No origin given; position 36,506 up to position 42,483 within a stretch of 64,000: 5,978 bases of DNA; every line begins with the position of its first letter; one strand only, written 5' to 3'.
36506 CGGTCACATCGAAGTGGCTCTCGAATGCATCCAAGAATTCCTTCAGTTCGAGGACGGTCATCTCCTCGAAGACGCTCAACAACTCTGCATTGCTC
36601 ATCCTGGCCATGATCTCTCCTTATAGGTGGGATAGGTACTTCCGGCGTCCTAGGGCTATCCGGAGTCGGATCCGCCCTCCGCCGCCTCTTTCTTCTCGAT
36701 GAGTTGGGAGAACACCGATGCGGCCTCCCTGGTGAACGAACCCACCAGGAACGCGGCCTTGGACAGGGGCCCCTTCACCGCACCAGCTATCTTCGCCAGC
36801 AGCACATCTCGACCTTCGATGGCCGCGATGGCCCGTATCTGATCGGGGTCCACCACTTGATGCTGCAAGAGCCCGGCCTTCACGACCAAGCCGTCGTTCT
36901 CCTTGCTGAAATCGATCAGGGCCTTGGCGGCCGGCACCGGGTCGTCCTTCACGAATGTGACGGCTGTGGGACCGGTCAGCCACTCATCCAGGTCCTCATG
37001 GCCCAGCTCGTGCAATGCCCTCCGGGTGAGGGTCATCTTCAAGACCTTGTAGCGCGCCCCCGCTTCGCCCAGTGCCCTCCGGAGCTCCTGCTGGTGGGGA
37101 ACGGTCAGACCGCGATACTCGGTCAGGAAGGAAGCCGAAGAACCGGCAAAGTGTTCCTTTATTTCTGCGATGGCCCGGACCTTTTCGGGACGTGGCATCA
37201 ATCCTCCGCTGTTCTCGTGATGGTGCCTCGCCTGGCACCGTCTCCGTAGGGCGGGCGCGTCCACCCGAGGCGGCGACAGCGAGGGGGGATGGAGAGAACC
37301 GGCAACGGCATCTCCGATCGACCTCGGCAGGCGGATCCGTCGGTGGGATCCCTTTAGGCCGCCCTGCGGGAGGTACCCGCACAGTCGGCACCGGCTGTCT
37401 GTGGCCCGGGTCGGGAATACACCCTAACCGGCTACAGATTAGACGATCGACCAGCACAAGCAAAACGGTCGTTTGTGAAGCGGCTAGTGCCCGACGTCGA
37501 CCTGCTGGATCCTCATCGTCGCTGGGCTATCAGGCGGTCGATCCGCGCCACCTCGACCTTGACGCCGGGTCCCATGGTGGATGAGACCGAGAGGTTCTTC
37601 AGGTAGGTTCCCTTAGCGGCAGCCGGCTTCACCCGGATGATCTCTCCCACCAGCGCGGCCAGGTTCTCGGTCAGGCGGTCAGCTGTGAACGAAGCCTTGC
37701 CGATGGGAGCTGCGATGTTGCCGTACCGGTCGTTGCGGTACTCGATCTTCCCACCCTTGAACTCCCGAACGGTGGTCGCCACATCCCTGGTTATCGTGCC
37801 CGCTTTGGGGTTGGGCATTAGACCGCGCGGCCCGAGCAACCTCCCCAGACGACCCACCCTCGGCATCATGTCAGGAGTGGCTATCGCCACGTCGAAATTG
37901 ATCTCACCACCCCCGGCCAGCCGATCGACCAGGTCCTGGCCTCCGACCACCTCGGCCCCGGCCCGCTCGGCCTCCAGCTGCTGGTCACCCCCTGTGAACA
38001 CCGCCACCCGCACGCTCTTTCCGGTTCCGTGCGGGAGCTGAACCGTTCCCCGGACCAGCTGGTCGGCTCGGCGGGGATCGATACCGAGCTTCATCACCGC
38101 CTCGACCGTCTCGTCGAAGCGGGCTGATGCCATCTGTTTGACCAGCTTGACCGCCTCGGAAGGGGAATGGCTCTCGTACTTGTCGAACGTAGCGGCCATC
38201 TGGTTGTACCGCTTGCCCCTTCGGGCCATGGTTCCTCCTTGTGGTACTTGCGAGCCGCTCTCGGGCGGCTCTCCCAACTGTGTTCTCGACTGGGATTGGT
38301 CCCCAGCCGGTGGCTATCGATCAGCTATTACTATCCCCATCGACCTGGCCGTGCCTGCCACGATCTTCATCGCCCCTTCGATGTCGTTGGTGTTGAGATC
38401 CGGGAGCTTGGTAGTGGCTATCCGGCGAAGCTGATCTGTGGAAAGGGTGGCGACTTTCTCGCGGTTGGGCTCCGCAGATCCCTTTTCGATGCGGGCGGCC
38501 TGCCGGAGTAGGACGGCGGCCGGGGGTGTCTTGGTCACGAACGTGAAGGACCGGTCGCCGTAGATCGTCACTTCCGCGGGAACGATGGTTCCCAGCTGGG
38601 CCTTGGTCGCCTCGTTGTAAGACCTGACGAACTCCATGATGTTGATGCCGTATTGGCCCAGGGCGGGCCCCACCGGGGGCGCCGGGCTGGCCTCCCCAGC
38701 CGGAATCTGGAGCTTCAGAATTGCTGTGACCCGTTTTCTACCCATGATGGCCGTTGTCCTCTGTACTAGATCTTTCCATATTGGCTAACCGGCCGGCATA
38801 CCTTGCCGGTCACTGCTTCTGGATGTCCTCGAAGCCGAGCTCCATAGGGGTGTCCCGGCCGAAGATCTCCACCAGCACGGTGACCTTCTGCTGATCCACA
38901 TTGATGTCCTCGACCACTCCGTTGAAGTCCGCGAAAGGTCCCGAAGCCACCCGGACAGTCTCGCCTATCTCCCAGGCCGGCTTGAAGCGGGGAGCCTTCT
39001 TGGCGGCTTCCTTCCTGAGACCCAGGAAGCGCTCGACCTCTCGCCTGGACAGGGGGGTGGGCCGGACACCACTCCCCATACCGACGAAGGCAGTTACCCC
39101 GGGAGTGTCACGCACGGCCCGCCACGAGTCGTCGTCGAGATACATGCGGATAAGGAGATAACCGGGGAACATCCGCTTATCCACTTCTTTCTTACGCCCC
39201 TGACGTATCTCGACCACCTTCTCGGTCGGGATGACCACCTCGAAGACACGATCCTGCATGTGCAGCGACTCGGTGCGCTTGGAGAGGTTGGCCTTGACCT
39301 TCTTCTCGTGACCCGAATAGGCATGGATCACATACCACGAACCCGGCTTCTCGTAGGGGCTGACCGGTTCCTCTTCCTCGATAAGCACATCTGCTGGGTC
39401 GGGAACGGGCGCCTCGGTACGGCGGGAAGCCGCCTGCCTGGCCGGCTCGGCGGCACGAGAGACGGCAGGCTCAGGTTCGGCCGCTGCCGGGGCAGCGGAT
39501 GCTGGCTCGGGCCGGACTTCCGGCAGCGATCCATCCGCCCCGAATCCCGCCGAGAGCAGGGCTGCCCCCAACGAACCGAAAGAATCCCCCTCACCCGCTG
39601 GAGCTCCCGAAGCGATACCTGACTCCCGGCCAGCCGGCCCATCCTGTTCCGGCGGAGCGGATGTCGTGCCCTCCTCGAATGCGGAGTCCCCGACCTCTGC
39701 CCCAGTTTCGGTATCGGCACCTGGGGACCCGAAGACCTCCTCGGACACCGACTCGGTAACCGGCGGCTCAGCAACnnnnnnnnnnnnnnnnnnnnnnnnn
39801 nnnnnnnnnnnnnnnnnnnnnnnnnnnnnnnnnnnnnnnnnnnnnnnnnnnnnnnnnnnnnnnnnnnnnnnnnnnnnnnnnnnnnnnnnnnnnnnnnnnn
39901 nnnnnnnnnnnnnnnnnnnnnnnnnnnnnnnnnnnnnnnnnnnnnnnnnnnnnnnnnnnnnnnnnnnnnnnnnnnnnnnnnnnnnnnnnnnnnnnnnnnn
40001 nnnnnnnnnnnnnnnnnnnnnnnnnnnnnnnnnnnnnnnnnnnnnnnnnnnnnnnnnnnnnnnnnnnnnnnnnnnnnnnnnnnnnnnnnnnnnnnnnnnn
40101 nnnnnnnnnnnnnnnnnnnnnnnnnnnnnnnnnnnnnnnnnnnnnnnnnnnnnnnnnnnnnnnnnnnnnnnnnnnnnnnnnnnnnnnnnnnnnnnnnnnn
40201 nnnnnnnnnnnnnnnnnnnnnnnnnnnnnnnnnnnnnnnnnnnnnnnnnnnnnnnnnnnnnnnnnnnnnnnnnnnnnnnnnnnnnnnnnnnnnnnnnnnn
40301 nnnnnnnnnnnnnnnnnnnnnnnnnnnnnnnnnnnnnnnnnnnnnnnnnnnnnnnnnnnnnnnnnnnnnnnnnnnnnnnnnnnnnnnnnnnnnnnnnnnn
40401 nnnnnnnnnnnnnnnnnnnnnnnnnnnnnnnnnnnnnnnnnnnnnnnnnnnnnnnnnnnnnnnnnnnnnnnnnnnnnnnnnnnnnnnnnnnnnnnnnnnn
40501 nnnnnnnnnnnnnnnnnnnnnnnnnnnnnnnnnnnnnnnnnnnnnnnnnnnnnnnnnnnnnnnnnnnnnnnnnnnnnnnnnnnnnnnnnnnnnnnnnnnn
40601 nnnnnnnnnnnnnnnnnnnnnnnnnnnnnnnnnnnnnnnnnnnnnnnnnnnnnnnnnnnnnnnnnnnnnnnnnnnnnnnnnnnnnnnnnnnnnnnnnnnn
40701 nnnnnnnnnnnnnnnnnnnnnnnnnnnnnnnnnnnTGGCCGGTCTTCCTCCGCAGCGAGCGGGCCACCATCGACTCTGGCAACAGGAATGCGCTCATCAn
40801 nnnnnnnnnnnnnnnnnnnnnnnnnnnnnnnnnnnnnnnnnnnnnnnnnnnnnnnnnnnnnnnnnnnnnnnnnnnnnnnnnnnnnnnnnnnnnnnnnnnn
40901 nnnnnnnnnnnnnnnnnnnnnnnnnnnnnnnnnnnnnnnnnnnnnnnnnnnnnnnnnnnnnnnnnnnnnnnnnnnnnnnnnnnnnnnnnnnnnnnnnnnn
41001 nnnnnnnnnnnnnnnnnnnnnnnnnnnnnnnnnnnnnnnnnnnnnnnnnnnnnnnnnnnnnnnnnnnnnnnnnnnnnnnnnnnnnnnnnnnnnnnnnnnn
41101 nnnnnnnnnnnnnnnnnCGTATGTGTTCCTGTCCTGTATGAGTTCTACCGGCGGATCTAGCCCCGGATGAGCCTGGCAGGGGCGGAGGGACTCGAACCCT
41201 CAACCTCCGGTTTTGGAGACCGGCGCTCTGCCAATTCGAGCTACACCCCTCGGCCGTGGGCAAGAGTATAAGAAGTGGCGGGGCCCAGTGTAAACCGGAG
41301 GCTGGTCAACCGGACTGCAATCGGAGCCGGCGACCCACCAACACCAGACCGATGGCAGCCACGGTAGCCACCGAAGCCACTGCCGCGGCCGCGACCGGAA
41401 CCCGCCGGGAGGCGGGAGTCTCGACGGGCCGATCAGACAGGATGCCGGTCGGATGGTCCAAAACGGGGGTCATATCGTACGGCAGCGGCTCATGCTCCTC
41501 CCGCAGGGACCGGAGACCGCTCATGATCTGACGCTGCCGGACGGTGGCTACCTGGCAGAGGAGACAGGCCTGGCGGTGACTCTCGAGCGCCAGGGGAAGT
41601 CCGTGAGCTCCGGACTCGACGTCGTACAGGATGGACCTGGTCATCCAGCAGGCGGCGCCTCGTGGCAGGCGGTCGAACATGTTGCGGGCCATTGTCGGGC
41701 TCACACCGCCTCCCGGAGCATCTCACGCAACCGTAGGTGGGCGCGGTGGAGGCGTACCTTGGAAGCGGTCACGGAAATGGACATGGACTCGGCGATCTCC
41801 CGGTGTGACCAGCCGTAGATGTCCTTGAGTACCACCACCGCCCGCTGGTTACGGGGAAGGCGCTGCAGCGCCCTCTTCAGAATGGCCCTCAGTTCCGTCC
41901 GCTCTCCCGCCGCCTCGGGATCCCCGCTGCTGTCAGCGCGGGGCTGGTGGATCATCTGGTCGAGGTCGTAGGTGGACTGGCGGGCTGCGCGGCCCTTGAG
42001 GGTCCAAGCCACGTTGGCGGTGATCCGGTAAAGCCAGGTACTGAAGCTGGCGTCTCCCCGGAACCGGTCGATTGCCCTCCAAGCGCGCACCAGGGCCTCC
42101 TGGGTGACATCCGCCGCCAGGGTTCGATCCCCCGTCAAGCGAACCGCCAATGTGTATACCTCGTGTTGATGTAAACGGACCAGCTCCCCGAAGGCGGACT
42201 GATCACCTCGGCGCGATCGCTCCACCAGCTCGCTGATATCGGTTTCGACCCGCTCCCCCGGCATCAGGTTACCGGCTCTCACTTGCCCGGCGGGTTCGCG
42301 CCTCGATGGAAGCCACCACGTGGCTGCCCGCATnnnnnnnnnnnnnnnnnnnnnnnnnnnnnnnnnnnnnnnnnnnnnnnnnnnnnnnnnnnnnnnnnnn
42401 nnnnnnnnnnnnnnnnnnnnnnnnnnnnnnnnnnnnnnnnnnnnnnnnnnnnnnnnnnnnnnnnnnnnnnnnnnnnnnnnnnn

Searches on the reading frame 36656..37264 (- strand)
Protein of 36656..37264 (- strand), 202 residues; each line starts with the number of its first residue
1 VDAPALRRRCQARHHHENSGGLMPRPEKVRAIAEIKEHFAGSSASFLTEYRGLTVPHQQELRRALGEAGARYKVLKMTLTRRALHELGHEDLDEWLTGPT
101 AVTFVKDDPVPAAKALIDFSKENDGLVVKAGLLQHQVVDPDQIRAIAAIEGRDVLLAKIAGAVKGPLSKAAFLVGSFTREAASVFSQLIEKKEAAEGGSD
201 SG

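Call 89: search_protein_families(library=pfam, proteins=[window:36656-37264:-], max_evalue=0.00001)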
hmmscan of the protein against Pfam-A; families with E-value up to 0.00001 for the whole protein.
window:36656-37264:- (202 aa): 1 family
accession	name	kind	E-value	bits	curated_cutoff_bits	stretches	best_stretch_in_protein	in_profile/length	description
PF00466.25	Ribosomal_L10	-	1.6e-25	89.5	22.8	1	23-121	1-100/100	Ribosomal protein L10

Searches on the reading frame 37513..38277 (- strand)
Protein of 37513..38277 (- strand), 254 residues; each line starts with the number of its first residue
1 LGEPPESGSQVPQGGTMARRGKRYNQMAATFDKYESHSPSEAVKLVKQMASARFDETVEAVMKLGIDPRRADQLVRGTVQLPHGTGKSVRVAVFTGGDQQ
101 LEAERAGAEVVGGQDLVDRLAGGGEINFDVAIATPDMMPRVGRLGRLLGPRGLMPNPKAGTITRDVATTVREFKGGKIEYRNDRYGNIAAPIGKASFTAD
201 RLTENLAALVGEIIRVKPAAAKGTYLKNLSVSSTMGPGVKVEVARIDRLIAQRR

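Call 89: search_protein_families(library=pfam, proteins=[window:37513-38277:-], max_evalue=0.00001)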
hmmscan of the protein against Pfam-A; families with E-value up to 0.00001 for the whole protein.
window:37513-38277:- (254 aa): 1 family
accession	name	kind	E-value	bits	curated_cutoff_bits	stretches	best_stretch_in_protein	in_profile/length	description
PF00687.26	Ribosomal_L1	-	2.4e-63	213.7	32.2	1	46-237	1-198/198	Ribosomal protein L1p/L10e family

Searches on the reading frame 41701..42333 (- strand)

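Call 5: search_protein_families(library=pfam, proteins=[window:41701-42333:-])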
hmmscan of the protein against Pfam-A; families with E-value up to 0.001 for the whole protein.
window:41701-42333:- (210 aa): 4 families
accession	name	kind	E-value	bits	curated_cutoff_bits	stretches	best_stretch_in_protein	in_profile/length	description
PF04542.20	Sigma70_r2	-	1.4e-17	63.7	24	1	51-110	1-62/71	Sigma-70 region 2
PF08281.18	Sigma70_r4_2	-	5.1e-16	58.5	25.7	1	151-198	3-50/54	Sigma-70, region 4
PF04545.22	Sigma70_r4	-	7.8e-08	32.2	24.1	1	155-204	1-50/50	Sigma-70, region 4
PF07638.17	Sigma70_ECF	-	1.8e-06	28.5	21.1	1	31-204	2-181/185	ECF sigma factor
